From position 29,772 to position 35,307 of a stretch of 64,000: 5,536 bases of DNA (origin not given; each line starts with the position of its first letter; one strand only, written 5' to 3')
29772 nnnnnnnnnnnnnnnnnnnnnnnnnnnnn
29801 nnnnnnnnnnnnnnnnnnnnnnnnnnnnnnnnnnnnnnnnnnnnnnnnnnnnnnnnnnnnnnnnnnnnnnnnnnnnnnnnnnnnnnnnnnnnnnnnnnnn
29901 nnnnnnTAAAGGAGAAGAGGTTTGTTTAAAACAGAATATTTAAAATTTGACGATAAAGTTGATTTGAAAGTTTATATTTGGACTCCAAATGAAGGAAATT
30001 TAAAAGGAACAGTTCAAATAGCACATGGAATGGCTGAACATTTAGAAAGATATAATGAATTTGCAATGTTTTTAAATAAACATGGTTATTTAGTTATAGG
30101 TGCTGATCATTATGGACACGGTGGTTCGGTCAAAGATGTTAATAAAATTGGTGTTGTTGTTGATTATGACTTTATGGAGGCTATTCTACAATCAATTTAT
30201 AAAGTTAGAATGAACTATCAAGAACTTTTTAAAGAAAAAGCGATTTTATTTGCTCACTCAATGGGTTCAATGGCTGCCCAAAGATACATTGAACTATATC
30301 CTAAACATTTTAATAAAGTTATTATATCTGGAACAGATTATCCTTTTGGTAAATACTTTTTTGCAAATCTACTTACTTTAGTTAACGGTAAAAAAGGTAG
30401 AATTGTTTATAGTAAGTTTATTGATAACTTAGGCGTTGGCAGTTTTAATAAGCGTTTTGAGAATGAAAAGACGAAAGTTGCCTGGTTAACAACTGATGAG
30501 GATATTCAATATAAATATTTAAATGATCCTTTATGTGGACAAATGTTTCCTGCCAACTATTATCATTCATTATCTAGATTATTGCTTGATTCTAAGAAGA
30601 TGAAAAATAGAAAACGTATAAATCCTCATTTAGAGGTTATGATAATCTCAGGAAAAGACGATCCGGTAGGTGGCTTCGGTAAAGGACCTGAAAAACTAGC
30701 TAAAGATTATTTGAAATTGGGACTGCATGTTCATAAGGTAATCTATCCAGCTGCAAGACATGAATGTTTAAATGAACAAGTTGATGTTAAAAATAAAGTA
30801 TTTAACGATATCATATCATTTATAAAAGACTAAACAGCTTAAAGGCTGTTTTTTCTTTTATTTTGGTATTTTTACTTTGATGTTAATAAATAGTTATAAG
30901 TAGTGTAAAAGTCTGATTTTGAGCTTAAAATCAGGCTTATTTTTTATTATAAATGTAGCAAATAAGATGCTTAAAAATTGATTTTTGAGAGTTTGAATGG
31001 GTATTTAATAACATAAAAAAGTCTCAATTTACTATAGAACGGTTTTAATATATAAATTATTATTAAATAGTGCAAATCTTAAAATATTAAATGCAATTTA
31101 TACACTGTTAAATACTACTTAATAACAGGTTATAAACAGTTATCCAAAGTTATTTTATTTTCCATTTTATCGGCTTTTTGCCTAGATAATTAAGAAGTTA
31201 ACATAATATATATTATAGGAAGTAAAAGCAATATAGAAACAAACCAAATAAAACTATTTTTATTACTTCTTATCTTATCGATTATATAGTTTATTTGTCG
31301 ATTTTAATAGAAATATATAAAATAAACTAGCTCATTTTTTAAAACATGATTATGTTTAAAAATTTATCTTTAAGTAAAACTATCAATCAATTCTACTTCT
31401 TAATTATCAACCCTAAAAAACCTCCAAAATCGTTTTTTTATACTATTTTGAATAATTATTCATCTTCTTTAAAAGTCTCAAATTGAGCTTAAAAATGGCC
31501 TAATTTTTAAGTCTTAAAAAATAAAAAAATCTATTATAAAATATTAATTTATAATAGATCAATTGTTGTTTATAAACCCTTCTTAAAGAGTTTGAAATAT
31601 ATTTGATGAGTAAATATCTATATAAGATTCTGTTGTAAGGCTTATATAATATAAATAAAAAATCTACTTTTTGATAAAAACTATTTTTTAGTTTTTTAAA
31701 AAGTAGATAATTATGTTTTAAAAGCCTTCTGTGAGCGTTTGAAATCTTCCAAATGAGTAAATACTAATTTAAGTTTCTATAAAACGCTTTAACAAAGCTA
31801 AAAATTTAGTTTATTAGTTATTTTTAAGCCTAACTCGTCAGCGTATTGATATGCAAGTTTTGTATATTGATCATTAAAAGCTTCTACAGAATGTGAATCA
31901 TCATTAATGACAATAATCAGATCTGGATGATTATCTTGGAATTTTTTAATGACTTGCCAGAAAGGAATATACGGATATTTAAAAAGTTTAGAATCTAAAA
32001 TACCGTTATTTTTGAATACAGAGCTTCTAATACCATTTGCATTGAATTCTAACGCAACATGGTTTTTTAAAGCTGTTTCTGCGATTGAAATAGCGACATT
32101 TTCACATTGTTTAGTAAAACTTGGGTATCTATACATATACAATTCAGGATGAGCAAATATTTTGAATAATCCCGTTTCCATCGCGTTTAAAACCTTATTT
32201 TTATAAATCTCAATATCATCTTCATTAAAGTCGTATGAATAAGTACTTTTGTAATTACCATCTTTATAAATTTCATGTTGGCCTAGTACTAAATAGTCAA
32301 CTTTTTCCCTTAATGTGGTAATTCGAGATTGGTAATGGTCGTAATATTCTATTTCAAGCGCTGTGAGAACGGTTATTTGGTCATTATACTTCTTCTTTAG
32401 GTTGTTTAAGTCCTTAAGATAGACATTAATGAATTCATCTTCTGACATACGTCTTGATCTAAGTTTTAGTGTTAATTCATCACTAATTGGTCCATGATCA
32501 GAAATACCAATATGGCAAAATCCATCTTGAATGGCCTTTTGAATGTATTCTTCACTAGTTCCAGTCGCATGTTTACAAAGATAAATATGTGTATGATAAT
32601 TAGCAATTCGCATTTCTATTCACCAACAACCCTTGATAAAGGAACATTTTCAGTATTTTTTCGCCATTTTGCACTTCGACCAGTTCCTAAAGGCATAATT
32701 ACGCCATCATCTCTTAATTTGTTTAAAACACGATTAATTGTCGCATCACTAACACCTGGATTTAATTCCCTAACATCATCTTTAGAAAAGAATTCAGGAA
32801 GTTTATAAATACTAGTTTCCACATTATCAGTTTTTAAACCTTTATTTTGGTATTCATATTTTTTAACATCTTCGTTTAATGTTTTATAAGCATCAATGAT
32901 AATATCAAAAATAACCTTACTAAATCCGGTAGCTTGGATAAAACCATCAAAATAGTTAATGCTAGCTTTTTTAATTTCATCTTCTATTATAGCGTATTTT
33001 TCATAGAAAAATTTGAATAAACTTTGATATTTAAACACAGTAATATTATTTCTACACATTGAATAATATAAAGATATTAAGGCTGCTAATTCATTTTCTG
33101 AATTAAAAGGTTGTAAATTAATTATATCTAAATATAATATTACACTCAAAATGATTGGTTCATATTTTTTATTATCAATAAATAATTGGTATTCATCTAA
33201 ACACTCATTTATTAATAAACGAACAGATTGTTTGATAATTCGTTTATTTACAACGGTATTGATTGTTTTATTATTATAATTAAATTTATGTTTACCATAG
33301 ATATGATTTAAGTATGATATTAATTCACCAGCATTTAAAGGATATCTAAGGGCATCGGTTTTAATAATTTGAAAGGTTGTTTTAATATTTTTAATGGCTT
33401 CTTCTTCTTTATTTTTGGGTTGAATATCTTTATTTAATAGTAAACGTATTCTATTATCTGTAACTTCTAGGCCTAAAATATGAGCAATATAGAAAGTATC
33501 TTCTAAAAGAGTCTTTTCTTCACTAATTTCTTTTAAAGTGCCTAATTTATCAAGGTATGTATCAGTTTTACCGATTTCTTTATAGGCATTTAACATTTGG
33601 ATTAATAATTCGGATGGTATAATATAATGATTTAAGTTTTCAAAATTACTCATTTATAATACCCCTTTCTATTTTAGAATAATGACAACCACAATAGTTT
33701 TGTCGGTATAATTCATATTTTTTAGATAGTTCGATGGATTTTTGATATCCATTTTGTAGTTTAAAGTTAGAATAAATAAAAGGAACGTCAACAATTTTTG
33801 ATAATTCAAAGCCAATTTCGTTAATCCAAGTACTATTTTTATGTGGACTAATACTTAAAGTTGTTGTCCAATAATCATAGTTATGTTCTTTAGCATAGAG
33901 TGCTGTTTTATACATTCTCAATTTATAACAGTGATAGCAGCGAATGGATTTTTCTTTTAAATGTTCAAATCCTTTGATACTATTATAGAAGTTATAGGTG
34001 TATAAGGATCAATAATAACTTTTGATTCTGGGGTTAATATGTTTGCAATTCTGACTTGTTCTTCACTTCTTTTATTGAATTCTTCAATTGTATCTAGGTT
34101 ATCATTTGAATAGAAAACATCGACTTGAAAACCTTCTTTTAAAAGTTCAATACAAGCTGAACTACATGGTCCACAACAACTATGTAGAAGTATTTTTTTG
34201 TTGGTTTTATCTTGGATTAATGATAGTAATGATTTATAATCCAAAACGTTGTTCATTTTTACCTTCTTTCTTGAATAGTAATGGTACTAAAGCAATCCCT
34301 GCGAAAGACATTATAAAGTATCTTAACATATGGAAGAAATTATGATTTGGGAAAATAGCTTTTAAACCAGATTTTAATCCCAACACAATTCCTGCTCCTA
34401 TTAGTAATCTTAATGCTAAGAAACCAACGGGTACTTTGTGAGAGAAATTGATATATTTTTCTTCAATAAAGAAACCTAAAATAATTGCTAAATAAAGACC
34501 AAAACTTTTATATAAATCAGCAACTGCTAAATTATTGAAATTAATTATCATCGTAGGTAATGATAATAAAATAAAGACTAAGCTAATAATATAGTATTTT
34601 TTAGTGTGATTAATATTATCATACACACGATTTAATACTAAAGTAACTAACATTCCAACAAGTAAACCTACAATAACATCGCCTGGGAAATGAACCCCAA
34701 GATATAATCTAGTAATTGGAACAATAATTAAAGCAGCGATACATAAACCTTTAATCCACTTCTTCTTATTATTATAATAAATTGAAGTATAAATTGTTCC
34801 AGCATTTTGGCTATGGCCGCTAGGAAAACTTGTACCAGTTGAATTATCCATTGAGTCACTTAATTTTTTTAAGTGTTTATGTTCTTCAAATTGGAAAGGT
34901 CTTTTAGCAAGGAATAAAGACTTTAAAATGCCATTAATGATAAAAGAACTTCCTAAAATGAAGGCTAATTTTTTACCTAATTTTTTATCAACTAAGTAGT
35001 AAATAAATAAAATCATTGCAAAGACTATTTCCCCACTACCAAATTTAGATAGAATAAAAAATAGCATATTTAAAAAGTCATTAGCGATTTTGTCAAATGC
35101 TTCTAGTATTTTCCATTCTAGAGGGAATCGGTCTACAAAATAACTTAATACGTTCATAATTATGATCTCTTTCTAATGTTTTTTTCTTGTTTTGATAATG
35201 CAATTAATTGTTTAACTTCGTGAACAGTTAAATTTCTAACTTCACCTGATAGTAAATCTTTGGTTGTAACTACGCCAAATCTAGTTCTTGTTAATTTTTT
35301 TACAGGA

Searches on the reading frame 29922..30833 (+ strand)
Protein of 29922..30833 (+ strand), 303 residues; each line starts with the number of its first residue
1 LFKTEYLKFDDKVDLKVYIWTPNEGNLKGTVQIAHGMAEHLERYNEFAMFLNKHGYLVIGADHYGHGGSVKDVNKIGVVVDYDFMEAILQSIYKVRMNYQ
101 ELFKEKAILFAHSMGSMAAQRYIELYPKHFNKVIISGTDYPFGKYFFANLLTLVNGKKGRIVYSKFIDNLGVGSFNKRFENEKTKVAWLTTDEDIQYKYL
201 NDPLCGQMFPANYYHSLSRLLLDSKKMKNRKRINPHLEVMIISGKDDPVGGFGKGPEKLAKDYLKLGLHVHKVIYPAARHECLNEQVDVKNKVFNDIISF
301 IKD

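Call 31: search_protein_families(library=pfam, proteins=[window:29922-30833:+], max_evalue=1e-8)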
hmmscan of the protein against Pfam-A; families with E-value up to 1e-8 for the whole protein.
window:29922-30833:+ (303 aa): 2 families
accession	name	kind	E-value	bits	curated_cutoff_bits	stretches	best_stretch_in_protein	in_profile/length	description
PF12146.15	Hydrolase_4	-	3.4e-34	118.7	27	1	27-286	3-238/239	Serine aminopeptidase, S33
PF00561.26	Abhydrolase_1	-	3.9e-12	46.8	25.8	1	33-262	5-224/245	alpha/beta hydrolase fold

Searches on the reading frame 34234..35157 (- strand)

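Call 31: search_protein_families(library=pfam, proteins=[window:34234-35157:-], max_evalue=1e-8)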
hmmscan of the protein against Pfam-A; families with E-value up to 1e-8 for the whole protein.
window:34234-35157:- (307 aa): 1 family
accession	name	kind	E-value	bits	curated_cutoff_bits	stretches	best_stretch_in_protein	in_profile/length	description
PF01569.27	PAP2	-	1e-23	83.9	27.2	1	63-181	4-127/130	PAP2 superfamily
